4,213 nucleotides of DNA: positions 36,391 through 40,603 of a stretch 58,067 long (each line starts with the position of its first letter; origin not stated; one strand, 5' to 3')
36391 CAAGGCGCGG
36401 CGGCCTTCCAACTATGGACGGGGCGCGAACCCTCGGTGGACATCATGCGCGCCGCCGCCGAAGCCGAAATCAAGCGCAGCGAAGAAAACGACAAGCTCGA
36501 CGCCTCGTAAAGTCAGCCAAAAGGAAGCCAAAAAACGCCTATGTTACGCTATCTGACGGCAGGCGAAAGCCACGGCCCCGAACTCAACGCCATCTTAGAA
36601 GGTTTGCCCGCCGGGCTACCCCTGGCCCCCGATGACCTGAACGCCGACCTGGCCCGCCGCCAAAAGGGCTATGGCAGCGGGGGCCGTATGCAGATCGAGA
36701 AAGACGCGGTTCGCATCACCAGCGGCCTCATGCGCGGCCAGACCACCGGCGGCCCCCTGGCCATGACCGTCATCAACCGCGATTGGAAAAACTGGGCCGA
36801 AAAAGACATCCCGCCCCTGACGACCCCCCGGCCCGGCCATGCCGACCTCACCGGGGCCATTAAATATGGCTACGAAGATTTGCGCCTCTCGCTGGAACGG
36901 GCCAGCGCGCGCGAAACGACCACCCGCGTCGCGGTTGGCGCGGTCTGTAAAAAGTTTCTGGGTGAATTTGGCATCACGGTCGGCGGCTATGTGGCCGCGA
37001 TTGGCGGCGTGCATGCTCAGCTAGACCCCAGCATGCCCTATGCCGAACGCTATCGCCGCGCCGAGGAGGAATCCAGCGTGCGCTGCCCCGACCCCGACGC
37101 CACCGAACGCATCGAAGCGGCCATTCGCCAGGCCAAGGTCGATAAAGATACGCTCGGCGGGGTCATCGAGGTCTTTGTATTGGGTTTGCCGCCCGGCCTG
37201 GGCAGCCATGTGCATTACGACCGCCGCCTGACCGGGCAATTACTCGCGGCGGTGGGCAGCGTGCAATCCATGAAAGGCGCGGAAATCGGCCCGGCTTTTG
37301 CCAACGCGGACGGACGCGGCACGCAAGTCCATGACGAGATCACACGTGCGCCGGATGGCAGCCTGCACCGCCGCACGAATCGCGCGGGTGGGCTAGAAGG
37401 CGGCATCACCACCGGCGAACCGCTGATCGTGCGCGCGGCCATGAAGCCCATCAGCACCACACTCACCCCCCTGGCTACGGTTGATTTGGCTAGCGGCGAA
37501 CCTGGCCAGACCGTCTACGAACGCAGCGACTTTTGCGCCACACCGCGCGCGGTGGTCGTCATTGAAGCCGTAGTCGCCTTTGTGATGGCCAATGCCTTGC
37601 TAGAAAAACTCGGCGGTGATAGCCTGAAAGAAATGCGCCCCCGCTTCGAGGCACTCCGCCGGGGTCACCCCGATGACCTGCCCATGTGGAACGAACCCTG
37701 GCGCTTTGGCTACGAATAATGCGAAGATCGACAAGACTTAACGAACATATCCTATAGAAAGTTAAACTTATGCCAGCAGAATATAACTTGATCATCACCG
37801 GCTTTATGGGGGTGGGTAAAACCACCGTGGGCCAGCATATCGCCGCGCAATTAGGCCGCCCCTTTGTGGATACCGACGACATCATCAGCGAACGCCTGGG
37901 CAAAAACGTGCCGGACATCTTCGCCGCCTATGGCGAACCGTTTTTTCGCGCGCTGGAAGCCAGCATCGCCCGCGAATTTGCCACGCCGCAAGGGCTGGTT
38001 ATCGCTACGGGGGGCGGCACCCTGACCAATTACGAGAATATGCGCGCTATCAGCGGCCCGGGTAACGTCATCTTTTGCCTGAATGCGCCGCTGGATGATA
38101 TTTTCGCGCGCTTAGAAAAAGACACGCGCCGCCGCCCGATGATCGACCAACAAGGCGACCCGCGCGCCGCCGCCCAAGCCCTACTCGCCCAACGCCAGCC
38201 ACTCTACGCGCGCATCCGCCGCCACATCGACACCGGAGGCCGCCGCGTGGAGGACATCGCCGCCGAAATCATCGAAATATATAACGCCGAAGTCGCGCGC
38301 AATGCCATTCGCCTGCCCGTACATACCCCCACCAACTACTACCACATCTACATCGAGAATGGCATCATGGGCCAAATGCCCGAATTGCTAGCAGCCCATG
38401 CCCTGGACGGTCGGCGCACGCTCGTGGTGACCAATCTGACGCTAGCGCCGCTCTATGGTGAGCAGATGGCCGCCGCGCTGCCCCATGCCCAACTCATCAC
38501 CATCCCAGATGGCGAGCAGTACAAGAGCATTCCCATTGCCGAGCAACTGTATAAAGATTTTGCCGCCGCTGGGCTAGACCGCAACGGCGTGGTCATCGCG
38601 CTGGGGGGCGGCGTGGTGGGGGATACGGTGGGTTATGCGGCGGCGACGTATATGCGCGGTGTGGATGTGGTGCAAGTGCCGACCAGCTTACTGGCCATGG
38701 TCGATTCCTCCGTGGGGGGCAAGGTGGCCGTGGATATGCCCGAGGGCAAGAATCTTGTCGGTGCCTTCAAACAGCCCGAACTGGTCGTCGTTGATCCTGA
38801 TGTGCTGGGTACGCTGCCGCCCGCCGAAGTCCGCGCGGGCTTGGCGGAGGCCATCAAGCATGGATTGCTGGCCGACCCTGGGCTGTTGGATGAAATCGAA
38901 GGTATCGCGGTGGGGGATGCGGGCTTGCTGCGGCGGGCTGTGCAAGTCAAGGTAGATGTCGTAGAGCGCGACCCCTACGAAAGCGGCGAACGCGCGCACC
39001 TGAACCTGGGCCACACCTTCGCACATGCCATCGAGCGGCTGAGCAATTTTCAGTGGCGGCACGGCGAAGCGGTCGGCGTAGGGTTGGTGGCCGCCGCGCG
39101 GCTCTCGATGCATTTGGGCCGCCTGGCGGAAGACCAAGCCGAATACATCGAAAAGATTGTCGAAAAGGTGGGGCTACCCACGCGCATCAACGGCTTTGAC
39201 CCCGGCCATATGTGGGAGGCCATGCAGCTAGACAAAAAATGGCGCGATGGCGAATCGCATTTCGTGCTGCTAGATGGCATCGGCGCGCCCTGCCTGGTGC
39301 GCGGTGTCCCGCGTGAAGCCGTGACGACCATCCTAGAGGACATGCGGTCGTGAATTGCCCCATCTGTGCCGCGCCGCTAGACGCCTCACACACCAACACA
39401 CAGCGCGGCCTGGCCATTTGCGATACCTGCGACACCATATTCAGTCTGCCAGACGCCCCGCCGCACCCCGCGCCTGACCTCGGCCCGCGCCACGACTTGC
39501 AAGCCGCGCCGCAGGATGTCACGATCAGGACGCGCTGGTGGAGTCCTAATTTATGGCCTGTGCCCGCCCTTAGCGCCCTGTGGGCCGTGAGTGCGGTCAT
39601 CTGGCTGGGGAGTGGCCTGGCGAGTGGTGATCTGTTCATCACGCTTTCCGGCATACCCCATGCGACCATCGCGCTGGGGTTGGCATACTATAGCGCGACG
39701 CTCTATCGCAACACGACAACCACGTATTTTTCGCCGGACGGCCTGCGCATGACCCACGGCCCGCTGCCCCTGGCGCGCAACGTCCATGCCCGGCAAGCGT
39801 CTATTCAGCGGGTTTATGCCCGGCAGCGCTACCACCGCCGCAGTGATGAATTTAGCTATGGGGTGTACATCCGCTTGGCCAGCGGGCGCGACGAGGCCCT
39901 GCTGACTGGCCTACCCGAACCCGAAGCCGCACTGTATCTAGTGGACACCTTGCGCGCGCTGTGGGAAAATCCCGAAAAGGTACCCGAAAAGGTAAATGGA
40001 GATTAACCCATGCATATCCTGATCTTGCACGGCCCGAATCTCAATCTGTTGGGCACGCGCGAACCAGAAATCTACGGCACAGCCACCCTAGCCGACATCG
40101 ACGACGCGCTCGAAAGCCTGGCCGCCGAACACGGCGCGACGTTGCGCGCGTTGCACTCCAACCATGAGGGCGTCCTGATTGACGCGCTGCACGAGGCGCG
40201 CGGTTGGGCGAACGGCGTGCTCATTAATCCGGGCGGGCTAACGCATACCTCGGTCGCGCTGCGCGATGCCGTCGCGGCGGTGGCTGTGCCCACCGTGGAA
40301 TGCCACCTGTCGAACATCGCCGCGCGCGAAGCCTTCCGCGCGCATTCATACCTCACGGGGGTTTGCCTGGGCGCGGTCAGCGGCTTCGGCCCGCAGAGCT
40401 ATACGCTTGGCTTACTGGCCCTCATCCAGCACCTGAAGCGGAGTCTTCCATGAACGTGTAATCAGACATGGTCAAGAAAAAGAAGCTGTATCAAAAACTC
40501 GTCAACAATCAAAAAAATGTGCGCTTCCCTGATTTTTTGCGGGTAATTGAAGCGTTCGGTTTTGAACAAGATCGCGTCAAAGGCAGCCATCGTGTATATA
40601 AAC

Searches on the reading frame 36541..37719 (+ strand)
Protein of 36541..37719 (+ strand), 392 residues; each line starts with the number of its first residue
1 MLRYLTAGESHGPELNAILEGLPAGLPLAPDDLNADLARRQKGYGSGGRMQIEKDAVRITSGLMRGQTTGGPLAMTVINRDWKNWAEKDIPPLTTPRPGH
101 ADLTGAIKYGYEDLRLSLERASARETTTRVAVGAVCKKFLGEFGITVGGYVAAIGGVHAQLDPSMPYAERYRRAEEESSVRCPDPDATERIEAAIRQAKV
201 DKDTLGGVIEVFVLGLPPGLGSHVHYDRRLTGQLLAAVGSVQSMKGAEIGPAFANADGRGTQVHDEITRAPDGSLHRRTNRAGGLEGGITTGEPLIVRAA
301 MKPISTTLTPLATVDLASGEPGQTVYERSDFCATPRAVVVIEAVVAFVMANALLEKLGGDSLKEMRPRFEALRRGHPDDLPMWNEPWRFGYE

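Call 64: search_protein_families(library=pfam, proteins=[window:36541-37719:+], max_evalue=0.001)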
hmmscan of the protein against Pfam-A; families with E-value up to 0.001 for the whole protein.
window:36541-37719:+ (392 aa): 1 family
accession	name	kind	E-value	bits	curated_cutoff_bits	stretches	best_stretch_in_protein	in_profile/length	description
PF01264.26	Chorismate_synt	-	4.5e-111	371.1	27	1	2-354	1-327/327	Chorismate synthase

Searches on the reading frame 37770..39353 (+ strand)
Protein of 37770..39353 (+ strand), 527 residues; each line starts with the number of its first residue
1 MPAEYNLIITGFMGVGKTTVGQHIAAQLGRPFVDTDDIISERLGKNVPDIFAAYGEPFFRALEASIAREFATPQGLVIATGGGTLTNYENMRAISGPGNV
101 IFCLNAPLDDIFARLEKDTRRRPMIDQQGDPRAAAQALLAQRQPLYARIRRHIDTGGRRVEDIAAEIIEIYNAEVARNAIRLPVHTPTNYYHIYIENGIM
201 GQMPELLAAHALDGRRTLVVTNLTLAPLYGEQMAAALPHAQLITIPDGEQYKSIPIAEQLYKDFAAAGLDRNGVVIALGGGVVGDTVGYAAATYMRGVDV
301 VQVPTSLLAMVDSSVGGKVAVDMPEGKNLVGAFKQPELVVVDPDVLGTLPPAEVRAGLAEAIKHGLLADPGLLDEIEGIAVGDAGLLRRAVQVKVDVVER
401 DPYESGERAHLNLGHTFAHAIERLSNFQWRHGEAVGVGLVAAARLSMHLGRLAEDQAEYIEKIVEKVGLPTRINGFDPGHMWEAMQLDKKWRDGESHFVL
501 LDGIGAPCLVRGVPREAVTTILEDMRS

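Call 51: search_protein_families(library=pfam, proteins=[window:37770-39353:+], max_evalue=0.00001)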
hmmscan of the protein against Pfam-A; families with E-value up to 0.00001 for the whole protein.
window:37770-39353:+ (527 aa): 4 families
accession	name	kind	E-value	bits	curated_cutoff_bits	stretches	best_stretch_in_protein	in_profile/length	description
PF01761.26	DHQ_synthase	-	1.5e-45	154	24.2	1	243-355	2-114/115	3-dehydroquinate synthase N-terminal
PF01202.28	SKI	-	1.7e-42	145.7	22.1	1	13-169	1-156/159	Shikimate kinase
PF24621.2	DHQS_C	-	9.4e-38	129.8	27.6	1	357-490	1-143/144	3-dehydroquinate synthase C-terminal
PF13685.12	Fe-ADH_2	-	9e-09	35.9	28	1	195-347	2-146/149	Iron-containing alcohol dehydrogenase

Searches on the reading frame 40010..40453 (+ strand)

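Call 13: search_protein_families(library=pfam, proteins=[window:40010-40453:+], max_evalue=0.001)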
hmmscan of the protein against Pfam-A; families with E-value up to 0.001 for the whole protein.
window:40010-40453:+ (147 aa): 1 family
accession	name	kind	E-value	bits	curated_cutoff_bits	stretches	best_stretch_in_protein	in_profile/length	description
PF01220.24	DHquinase_II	-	3.3e-55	186.1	23.3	1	3-138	2-137/138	Dehydroquinase class II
